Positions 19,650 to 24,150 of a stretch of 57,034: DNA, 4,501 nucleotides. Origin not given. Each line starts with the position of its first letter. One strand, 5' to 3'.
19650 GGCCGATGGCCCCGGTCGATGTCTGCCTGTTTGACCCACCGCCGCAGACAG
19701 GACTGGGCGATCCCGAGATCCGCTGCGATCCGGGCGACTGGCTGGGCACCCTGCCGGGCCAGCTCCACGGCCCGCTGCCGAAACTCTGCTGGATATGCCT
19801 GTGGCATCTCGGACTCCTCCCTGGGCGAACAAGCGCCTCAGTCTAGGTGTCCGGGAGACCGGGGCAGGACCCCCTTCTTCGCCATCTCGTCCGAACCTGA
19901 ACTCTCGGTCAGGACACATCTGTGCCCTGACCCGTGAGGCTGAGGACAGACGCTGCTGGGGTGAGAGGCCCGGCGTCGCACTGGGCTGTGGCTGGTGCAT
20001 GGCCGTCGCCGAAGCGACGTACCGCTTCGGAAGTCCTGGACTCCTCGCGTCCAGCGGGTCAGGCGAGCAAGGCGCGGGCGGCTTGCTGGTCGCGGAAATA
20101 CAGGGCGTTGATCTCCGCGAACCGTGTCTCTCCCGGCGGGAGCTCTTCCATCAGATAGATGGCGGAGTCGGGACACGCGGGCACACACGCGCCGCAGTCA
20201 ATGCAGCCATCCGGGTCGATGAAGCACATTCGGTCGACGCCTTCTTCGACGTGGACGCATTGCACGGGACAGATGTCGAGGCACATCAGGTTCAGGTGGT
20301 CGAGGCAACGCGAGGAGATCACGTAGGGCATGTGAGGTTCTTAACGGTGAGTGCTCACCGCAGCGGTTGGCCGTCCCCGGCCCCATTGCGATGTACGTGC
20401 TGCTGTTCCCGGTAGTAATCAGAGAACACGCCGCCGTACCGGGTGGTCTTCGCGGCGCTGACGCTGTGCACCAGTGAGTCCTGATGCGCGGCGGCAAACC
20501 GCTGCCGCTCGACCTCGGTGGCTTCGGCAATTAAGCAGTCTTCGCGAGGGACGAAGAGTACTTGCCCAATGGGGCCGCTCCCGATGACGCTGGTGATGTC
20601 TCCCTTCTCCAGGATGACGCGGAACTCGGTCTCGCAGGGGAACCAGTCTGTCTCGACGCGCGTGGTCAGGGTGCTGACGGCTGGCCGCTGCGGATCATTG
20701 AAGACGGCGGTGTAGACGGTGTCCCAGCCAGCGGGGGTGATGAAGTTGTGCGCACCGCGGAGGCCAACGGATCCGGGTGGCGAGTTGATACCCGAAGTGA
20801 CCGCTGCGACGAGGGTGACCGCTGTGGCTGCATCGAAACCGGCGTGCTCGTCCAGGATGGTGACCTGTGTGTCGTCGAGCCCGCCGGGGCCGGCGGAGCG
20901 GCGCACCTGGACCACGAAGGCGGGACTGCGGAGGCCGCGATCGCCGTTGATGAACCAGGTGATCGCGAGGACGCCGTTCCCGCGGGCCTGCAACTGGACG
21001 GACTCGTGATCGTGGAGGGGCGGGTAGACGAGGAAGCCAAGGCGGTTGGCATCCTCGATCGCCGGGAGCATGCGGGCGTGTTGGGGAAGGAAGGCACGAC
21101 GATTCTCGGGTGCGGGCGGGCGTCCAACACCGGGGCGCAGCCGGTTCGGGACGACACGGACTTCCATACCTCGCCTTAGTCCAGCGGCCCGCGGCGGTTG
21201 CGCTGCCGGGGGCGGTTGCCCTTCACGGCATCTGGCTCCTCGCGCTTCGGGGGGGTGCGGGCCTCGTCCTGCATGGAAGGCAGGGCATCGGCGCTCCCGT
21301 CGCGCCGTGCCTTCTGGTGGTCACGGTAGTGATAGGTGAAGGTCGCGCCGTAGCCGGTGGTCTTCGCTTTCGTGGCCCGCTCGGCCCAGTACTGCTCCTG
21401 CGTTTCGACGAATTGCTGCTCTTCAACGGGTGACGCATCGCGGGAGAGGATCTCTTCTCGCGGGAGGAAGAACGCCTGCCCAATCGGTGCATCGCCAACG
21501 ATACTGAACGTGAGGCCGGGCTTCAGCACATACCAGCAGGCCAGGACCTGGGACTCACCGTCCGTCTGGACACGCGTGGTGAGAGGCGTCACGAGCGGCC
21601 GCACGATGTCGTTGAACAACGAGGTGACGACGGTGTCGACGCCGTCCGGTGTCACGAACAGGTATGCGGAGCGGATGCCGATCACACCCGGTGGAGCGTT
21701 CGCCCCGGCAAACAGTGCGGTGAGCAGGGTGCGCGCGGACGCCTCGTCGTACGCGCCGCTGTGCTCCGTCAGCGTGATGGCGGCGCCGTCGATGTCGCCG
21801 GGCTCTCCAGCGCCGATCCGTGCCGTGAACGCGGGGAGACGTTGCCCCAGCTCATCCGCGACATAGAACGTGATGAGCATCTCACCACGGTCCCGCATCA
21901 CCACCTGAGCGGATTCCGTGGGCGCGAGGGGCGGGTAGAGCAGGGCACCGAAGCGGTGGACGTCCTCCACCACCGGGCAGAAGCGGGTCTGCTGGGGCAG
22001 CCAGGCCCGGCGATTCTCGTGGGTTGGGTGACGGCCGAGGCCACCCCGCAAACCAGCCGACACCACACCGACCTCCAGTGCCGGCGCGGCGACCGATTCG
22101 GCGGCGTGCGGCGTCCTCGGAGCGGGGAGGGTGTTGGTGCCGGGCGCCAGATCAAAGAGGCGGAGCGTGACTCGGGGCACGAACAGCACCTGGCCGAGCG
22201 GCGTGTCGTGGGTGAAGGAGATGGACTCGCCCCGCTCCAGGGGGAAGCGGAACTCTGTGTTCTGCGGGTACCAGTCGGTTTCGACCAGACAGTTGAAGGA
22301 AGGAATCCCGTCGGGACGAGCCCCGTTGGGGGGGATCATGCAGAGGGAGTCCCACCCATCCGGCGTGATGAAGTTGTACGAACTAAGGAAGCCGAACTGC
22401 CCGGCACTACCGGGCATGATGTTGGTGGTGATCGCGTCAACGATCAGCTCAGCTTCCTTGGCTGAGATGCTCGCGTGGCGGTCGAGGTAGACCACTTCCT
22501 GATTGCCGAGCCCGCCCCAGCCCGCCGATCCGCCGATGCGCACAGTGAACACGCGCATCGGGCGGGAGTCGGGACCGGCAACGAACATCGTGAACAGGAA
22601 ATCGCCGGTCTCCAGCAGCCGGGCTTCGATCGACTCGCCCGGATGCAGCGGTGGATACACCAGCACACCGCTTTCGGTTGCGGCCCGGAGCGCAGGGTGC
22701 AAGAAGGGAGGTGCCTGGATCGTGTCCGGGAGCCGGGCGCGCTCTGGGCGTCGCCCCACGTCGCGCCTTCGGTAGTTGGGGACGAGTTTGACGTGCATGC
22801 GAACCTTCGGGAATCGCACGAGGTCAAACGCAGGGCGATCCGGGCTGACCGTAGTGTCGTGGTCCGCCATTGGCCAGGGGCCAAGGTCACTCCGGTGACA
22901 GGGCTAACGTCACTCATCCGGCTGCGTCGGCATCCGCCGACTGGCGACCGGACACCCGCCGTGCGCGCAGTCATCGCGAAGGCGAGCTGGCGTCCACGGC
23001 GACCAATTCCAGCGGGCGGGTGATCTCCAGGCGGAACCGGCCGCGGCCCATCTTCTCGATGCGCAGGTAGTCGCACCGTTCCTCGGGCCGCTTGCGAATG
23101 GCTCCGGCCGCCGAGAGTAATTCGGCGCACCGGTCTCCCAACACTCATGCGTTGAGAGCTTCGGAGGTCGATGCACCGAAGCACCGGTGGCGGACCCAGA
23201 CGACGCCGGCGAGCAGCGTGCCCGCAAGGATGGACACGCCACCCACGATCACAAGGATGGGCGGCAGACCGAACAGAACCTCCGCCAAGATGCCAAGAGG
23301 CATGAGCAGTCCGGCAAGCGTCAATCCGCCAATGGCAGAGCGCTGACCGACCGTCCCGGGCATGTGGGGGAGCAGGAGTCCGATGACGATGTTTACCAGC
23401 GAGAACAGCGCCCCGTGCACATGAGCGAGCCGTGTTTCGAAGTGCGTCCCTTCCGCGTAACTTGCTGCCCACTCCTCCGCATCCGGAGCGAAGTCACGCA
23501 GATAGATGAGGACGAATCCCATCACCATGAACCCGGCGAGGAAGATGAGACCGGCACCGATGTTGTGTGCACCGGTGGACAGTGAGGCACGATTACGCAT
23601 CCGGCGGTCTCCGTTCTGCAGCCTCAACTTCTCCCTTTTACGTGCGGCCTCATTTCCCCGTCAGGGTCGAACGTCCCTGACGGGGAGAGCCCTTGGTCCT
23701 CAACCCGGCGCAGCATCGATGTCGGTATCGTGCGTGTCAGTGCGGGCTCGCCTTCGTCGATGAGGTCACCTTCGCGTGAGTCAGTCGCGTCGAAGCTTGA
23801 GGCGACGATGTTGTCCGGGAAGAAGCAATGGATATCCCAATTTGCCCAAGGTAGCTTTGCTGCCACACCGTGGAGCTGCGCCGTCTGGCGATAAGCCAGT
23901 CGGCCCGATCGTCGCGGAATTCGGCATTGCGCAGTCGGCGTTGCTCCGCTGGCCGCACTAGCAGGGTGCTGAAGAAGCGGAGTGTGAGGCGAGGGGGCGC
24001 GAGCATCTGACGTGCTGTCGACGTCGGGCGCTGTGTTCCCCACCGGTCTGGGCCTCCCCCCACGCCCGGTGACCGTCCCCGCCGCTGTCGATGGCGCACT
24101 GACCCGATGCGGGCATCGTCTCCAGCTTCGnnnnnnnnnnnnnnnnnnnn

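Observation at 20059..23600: IS-bracketed operon: His-bearing 4-TM protein, mini-ORF, three copies of an unassigned ~250-aa domain, and a dedicated ferredoxin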

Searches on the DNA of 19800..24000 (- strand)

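Call 88: search_rna_families(source=window, start=19800, end=24000, threshold=evalue, max_evalue=0.1)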
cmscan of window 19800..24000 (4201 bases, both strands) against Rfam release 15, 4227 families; matches with E-value up to 0.1: 0.
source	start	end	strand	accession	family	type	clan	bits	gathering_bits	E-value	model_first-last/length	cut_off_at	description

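Call 89: search_rna_families(sources=[L001, L089, L090, L106, L107, L009, L003, L031, L005, L014], threshold=gathering)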
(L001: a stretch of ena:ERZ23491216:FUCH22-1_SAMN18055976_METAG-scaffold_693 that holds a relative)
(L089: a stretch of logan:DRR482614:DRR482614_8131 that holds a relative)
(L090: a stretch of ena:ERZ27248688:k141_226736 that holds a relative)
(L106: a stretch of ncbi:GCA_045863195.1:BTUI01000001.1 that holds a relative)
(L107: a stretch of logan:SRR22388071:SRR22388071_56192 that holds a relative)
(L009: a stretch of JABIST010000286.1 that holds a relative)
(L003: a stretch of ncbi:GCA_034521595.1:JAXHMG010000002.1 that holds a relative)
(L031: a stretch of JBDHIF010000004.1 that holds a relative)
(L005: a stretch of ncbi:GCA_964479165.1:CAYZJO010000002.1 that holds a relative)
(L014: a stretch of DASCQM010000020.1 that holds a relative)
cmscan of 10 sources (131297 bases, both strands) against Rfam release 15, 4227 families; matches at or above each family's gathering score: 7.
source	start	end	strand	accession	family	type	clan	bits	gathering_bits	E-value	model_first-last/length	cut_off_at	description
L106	7624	7695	+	RF00005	tRNA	Gene; tRNA;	CL00001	71.6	29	2.4e-13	1-71/71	no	tRNA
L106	2835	2906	+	RF00005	tRNA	Gene; tRNA;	CL00001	68.7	29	1.5e-12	1-71/71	no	tRNA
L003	8935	9069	+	RF00174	Cobalamin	Cis-reg; riboswitch;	CL00101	67.4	31.5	3.6e-14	47-167/189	no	Cobalamin riboswitch aptamer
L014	2754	2826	+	RF00005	tRNA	Gene; tRNA;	CL00001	66.4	29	6.4e-12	1-71/71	no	tRNA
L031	7912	8049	+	RF00174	Cobalamin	Cis-reg; riboswitch;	CL00101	66.1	31.5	8.8e-14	47-167/189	no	Cobalamin riboswitch aptamer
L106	7488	7558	+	RF00005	tRNA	Gene; tRNA;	CL00001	65.1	29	1.4e-11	1-71/71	no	tRNA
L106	5729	5810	+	RF00005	tRNA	Gene; tRNA;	CL00001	55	29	8.8e-09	1-71/71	no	tRNA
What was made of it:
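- Tried and rejected: I rejected a functional link because a cobalamin riboswitch sits between the singleton and that operon (call 89). Rfam found nothing in the region or upstream of the other cassettes (calls 88, 89).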

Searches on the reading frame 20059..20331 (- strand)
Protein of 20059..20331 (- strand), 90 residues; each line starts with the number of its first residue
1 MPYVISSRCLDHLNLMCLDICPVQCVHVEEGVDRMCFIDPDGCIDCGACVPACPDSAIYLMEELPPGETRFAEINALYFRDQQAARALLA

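Call 3: search_protein_families(library=pfam, proteins=[window:20059-20331:-], max_evalue=1)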
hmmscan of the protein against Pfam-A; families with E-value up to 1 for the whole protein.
window:20059-20331:- (90 aa): 14 families
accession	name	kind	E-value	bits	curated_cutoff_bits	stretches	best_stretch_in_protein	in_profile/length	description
PF12838.12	Fer4_7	-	4e-10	40.4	27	2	43-72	2-31/52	4Fe-4S dicluster domain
PF00037.32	Fer4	-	1.8e-07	31.1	21.1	1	38-59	3-24/24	4Fe-4S binding domain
PF12797.12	Fer4_2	-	5.4e-07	29.6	24.5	1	37-54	4-21/22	4Fe-4S binding domain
PF14697.11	Fer4_21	-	4.6e-06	27.1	35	1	37-59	2-24/59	4Fe-4S dicluster domain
PF13484.11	Fer4_16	-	8.9e-06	26.8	30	1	43-64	2-24/66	4Fe-4S double cluster binding domain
PF13237.11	Fer4_10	-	1.5e-05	25.3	25.5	1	37-61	3-22/53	4Fe-4S dicluster domain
PF12800.12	Fer4_4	-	1.7e-05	25.2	24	1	40-54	1-15/17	4Fe-4S binding domain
PF12837.12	Fer4_6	-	6.9e-05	23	25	1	38-58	4-24/24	4Fe-4S binding domain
PF13187.11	Fer4_9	-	9.9e-05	22.7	27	1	16-58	7-52/52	4Fe-4S dicluster domain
PF13183.11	Fer4_8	-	0.00035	21.5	27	1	41-67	3-27/68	4Fe-4S dicluster domain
PF13370.11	Fer4_13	-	0.00045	21.3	24.5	1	38-55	1-18/58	4Fe-4S single cluster domain of Ferredoxin I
PF25160.1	LdpA_Fe-S-bd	-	0.0014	18.8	27.6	1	17-59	9-44/49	LdpA Fe-S cluster-binding domain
PF12798.12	Fer4_3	-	0.0063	17.7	27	1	43-55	1-13/15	4Fe-4S binding domain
PF13534.11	Fer4_17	-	0.045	14.7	22.2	2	43-58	2-17/61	4Fe-4S dicluster domain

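Call 4: search_protein_families(library=ncbifam, proteins=[window:20059-20331:-], max_evalue=1)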
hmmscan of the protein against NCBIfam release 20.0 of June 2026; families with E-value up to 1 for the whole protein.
window:20059-20331:- (90 aa): 100 families (the best 25 are shown)
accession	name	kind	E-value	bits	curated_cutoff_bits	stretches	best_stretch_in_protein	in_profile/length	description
NF045480.1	FdxA_Actino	equivalog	4.9e-22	78.2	125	1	1-85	1-82/107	ferredoxin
NF045490.1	FdxA_Protbact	equivalog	3.2e-17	62.7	135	1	1-79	1-76/104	ferredoxin FdxA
NF058577.1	FdxA_fam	equivalog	2.4e-09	37.2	65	1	1-57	1-52/52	4Fe-4S ferredoxin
TIGR04105.1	FeFe_hydrog_B1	subfamily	2.8e-09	36.2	450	1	3-62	107-163/462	monomeric [FeFe] hydrogenase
NF045874.1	Vhu_polyferre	exception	6.4e-08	31.7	600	1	15-75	134-189/381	F420-non-reducing hydrogenase associated-polyferredoxin VhuB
NF043039.1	HgcAB_like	equivalog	1.4e-07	31.4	285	1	16-59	307-350/350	HgcAB-like fusion protein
NF040864.1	HgcB_ferredoxin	equivalog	5.1e-07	29.4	99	1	15-60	20-63/93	mercury methylation ferredoxin HgcB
NF042909.1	FMH_DH_FwdF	exception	1.3e-06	27.8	375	1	16-65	232-281/336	tungsten-dependent formylmethanofuran dehydrogenase subunit FwdF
TIGR02060.1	aprB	equivalog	1.8e-06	27.9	135.65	1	11-59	15-63/132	adenylyl-sulfate reductase subunit beta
NF038355.1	FDH3_beta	equivalog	5.7e-06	26.5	240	1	5-57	50-100/180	formate dehydrogenase FDH3 subunit beta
NF041891.1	hdrA_Methbact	equivalog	6.9e-06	24.6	1300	1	15-87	578-645/762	ferredoxin:CoB-CoM heterodisulfide reductase subunit HdrA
NF040770.1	hetero_SS_HdrA2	exception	7.5e-06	24.3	1100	1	15-77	583-640/777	CoB-CoM heterodisulfide reductase HdrA2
TIGR02700.1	flavo_MJ0208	hypoth_equivalog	9.6e-06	25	251.35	1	1-59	141-195/234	dihydromethanopterin reductase (acceptor)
NF005503.0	PRK07118.1-2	equivalog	1e-05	25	252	1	17-61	146-187/292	RnfABCDGE type electron transport complex subunit B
NF011569.0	PRK14993.1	equivalog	1.8e-05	24.3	416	1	9-63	100-152/244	tetrathionate reductase subunit TtrB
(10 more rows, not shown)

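Call 81: search_protein_families(library=padloc, proteins=[window:20059-20331:-], max_evalue=0.01)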
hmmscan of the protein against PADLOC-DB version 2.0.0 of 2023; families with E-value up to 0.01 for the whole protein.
window:20059-20331:- (90 aa): 0 families
